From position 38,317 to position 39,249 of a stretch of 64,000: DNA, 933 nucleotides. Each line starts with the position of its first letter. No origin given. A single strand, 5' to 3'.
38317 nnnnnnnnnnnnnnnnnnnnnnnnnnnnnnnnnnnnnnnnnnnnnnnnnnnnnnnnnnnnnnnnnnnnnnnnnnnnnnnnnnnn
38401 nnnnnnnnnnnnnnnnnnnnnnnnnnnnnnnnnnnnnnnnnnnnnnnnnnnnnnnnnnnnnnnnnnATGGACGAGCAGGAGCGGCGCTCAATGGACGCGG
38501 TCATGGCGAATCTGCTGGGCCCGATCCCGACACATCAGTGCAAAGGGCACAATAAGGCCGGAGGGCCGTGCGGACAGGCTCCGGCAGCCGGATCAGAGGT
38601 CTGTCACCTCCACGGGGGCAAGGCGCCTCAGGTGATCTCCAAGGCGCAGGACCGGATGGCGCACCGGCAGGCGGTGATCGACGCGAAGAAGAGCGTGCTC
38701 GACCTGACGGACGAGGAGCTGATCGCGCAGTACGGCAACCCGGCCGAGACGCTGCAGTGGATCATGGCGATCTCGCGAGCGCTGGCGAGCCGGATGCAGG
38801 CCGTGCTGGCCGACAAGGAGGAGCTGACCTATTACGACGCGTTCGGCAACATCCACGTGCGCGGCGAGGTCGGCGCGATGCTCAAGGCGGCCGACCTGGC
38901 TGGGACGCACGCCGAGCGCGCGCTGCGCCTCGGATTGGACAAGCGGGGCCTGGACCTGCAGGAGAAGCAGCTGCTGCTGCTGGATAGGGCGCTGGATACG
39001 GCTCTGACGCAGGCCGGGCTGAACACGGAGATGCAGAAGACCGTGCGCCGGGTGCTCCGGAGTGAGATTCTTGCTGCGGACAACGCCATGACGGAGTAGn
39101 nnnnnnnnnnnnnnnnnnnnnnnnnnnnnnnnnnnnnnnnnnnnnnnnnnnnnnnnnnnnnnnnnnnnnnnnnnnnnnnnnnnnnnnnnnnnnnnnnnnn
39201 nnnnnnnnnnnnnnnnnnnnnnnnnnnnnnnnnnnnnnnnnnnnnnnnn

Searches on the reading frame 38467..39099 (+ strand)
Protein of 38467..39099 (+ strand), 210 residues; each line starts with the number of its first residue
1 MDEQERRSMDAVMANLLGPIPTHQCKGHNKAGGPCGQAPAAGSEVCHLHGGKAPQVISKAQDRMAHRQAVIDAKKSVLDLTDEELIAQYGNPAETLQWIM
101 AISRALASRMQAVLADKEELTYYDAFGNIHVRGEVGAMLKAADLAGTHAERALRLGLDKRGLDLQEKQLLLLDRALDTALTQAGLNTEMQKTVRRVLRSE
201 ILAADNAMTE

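Call 9: search_protein_families(library=pfam, proteins=[window:38467-39099:+], max_evalue=0.01)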
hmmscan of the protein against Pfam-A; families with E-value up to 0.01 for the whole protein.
window:38467-39099:+ (210 aa): 0 families

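Call 10: search_protein_families(library=phrogs, proteins=[window:38467-39099:+], max_evalue=0.01)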
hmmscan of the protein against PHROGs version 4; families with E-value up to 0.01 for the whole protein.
window:38467-39099:+ (210 aa): 1 family
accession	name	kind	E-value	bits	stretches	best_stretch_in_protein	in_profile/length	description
phrog_3678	-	unknown function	1.9e-07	32.2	1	23-71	11-59/213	-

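Call 14: search_dna_similar(query=window:38467-39099:+, collection=phages, mode=protein, max_rows=30)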
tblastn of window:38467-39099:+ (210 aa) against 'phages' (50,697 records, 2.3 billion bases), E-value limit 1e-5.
No match.

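Call 16: find_related_loci(query=window:38467-39099:+, collection=viral_contigs, flank=6000)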
Query window:38467-39099:+ (210 aa) in viral_contigs; peptide patterns used: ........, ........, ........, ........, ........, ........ (x = any residue, [..] = any of these).
22 stretches matched a pattern, but none encodes a relative of the query by tblastn (E <= 1e-3).

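Call 36: find_homologous_proteins(query=window:38467-39099:+)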
Query window:38467-39099:+ (210 aa): 25 proteins with E <= 0.001 among 1492 candidates.
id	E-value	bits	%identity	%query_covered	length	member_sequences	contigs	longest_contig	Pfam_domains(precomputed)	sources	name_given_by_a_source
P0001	7.5e-126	435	100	96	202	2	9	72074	-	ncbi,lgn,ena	-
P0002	4.1e-108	377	86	95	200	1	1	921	-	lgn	-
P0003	7.0e-104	363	80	100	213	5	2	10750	-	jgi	jgi:hypothetical protein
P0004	1.4e-102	359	79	98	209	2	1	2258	-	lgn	-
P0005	6.2e-94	331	72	100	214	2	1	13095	-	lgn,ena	-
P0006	6.2e-94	331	74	98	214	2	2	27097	-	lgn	-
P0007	5.6e-89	315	74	94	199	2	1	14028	-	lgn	-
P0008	1.3e-88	314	100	74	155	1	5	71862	-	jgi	-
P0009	3.7e-88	312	70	97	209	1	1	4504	-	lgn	-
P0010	1.8e-87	310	71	99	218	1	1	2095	-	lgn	-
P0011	1.2e-85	304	70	96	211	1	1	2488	-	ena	-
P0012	1.3e-82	294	66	98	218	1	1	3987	-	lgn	-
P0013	1.5e-81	291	66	95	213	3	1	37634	-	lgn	-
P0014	2.2e-81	290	68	95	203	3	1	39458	-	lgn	-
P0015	3.7e-81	289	61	99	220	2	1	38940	-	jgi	jgi:hypothetical protein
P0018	1.3e-78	281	64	99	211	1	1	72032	-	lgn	-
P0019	9.0e-78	278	62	100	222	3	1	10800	-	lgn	-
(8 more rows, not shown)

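Call 37: find_encoding_contigs(protein=P0001, flank=3000, max_places=4)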
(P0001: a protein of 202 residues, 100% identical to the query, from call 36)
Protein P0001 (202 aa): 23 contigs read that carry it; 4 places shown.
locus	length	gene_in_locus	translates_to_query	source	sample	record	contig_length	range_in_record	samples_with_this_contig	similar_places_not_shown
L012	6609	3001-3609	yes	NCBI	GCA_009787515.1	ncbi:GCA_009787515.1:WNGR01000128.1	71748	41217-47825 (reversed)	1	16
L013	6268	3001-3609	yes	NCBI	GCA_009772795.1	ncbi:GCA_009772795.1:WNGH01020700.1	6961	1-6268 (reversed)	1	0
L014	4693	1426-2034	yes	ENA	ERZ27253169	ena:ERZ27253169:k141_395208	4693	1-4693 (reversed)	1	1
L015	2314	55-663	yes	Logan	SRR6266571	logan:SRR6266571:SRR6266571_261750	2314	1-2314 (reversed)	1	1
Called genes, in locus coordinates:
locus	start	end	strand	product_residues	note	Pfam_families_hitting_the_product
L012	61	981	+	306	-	PF09250:Prim-Pol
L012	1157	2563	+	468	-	-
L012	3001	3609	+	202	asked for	-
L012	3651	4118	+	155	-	-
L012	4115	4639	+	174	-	-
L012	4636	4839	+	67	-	-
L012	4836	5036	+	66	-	-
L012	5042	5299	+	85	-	-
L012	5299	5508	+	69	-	-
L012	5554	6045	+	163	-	-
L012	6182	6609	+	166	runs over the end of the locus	-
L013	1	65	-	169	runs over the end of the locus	-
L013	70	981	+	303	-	PF09250:Prim-Pol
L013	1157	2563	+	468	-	-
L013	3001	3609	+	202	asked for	-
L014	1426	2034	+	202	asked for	-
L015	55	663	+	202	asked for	-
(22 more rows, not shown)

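Call 38: find_encoding_contigs(protein=P0018, flank=3000, max_places=1)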
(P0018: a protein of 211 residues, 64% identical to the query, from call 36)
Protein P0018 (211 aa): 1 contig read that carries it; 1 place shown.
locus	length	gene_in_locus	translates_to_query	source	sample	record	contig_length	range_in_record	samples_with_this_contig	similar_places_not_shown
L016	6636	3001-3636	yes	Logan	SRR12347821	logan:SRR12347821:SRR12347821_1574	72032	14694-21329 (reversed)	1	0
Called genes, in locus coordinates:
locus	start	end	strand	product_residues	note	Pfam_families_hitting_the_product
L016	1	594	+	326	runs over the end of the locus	-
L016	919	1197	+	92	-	-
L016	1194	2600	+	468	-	-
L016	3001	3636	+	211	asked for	-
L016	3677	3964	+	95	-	-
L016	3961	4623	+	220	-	-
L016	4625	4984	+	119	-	PF19730:DUF6221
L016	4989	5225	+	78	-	-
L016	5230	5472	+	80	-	-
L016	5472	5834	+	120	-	-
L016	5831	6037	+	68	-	-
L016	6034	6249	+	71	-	-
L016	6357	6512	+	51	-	-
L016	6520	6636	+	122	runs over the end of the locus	-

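Call 39: find_encoding_contigs(protein=P0013, flank=3000, max_places=1)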
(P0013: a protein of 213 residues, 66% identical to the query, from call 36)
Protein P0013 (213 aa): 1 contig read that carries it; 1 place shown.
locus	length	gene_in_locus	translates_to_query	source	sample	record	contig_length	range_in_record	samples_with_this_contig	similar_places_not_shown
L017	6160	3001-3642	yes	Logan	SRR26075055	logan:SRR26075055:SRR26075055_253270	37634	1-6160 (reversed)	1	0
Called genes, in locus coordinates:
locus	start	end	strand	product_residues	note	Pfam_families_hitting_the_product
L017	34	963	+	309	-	PF09250:Prim-Pol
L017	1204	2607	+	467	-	-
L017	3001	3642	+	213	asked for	-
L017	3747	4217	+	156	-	-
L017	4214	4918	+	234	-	-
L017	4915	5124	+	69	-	-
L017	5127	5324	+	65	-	-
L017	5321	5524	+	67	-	-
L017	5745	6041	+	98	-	-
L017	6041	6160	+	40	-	?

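Call 40: find_encoding_contigs(protein=P0014, flank=3000, max_places=1)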
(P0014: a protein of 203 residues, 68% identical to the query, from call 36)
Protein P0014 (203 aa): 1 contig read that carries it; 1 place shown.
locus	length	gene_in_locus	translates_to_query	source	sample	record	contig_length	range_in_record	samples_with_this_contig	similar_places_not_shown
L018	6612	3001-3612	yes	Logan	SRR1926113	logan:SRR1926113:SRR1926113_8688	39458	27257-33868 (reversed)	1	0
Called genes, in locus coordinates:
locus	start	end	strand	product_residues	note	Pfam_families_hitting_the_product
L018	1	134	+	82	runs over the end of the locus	-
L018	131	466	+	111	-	-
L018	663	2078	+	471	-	-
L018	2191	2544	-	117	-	-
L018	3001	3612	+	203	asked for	-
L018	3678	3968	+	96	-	-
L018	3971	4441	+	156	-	-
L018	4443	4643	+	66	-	-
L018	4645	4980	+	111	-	-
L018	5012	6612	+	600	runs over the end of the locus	PF00145:DNA_methylase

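Call 41: find_encoding_contigs(protein=P0006, flank=3000, max_places=1)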
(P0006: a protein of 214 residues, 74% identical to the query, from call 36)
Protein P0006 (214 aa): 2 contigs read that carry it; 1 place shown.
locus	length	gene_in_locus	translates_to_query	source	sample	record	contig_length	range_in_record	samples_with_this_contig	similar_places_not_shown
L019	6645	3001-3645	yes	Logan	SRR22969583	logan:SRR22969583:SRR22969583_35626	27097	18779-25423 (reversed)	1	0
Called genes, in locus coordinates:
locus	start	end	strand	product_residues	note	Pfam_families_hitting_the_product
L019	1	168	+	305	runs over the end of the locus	PF09250:Prim-Pol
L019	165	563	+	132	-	-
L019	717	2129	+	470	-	-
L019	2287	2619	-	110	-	-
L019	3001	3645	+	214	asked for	-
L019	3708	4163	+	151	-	-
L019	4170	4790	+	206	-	-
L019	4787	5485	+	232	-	-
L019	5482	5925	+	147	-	PF13560:HTH_31 (weak), PF01381:HTH_3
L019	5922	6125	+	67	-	-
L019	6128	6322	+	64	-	-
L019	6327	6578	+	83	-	-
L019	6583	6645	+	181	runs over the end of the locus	-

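Call 42: find_encoding_contigs(protein=P0005, flank=3000, max_places=1)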
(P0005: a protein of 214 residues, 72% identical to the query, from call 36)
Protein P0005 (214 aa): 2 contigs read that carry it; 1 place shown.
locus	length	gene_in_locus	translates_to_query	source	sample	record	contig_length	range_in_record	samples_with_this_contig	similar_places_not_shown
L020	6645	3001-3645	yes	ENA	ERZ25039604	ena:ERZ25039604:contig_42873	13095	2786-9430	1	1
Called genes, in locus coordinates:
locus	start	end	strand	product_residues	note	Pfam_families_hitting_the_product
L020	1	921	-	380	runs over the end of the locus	-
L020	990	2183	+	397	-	-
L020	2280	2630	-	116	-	-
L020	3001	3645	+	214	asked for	-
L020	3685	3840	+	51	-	-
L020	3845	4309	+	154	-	-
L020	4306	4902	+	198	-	-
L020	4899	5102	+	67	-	-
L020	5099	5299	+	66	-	-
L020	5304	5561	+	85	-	-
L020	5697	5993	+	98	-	-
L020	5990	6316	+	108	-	-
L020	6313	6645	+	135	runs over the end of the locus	-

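Call 43: find_encoding_contigs(protein=P0007, flank=3000, max_places=1)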
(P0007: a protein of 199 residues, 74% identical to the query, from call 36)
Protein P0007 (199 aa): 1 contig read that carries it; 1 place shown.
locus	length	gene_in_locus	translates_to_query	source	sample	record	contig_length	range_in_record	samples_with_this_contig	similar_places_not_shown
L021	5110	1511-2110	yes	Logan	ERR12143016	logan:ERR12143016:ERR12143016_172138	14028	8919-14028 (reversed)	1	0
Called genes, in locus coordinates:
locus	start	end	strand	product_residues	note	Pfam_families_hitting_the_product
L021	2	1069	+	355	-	?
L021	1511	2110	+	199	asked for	-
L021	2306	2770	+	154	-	-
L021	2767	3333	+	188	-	-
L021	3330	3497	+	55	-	-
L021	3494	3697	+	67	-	-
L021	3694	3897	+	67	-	-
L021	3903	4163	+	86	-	-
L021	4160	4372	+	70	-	-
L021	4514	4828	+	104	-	-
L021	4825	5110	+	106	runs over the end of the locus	-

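Call 44: find_encoding_contigs(protein=P0019, flank=3000, max_places=1)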
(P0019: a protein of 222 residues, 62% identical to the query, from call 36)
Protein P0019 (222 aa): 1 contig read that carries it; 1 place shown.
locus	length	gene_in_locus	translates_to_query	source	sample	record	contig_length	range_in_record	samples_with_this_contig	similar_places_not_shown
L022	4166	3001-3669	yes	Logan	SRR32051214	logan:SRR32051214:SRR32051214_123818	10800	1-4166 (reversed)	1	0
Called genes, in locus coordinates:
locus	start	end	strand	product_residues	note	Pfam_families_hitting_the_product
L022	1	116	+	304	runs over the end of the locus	PF09250:Prim-Pol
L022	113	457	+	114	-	-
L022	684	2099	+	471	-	-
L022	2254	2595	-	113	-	-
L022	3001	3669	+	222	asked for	-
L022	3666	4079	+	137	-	-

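Call 45: find_encoding_contigs(protein=P0003, flank=3000, max_places=1)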
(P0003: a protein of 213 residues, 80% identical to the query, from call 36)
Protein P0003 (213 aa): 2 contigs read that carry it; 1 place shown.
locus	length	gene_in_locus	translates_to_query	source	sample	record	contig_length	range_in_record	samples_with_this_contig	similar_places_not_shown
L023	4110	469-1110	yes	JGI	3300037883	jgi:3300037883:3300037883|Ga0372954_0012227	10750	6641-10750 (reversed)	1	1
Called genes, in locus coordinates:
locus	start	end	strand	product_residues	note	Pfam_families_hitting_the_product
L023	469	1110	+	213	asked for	-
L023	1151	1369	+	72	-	-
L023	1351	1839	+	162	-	-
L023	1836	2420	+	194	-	-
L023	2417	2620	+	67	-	-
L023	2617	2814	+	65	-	-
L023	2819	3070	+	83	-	-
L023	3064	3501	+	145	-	-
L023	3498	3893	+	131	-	-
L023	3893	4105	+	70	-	-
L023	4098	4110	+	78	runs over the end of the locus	-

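Call 90: search_solved_structures(query=A5, max_evalue=5)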
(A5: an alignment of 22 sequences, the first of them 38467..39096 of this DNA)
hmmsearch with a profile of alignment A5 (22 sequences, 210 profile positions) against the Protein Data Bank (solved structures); distinct sequences matched with E-value up to 5: 0.

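Call 97: predict_structure(alignment_id=A5)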
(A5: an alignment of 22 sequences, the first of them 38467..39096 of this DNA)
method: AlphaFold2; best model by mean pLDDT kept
length: 210 residues; sequences in the alignment: 22
mean_pLDDT: 74.2   pTM: 0.26
mean pLDDT of the five models: 74.2, 73.5, 71.5, 68.1, 63.5
residues with pLDDT >= 90: 8; 70-90: 132; 50-70: 70; < 50: 0
segments of 3 or more residues with pLDDT < 50: none
pLDDT, mean of each block of 10 residues (from residue 1): 61 62 76 83 80 76 84 76 72 64 62 67 76 72 69 68 77 86 90 87 71
secondary structure, 60 per line:
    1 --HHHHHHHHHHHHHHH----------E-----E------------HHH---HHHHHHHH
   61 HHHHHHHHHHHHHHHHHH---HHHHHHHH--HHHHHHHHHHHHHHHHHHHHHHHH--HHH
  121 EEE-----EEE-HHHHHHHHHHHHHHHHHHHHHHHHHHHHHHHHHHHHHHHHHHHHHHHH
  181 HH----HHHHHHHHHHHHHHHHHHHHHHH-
elements in order: H3-17 H53-78 H82-89 H92-115 E121-123 E129-131 H133-182 H187-209

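Call 99: fold_search(model_id=the predicted structure, library=viral)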
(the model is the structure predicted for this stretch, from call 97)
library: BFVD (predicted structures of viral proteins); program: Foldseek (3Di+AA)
matches with E <= 10: 239; with E <= 0.001: 0
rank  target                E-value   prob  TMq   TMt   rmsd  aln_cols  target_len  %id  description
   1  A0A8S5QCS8            1.0e-02  0.94  0.18  0.30  11.7       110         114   24  WRC protein [Myoviridae sp. ctw4b6]
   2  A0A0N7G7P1            2.2e-02  0.91  0.22  0.19  11.6       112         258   12  Uncharacterized protein [Chrysochromulina ericina virus CeV-01B]
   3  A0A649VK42            6.9e-02  0.63  0.17  0.24  11.9       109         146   22  Uncharacterized protein [Microbacterium phage Megan]
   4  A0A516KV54            9.7e-02  0.54  0.21  0.22  15.7       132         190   22  Uncharacterized protein [Microbacterium phage FuzzBuster]
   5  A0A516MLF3            1.1e-01  0.82  0.17  0.45   7.4        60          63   27  (no name in the UniProt tables at hand)
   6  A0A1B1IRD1            2.0e-01  0.33  0.16  0.27  13.4       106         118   23  (no name in the UniProt tables at hand)
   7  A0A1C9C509            2.9e-01  0.33  0.17  0.08  17.2        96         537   20  Putative ubiquitin carboxyl-terminal hydrolase 24 [Heterosigma akashiwo virus 01]
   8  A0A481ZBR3            3.3e-01  0.89  0.13  0.05   7.5        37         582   27  HNH endonuclease [Pithovirus LCPAC403]
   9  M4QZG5                3.5e-01  0.35  0.15  0.25  13.7        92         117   21  (no name in the UniProt tables at hand)
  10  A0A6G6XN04            3.8e-01  0.80  0.14  0.22  10.7        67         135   27  (no name in the UniProt tables at hand)
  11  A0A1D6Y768            4.0e-01  0.14  0.15  0.15  21.0       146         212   17  (no name in the UniProt tables at hand)
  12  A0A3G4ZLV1            4.6e-01  0.23  0.17  0.10  10.2       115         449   17  Uncharacterized protein [Terrestrivirus sp.]
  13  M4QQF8                5.0e-01  0.63  0.14  0.33   5.6        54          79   28  (no name in the UniProt tables at hand)
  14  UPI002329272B         5.0e-01  0.51  0.13  0.36   9.2        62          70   22  (no name look-up for this kind of identifier)
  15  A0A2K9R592            5.3e-01  0.69  0.14  0.19   8.6        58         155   24  (no name in the UniProt tables at hand)
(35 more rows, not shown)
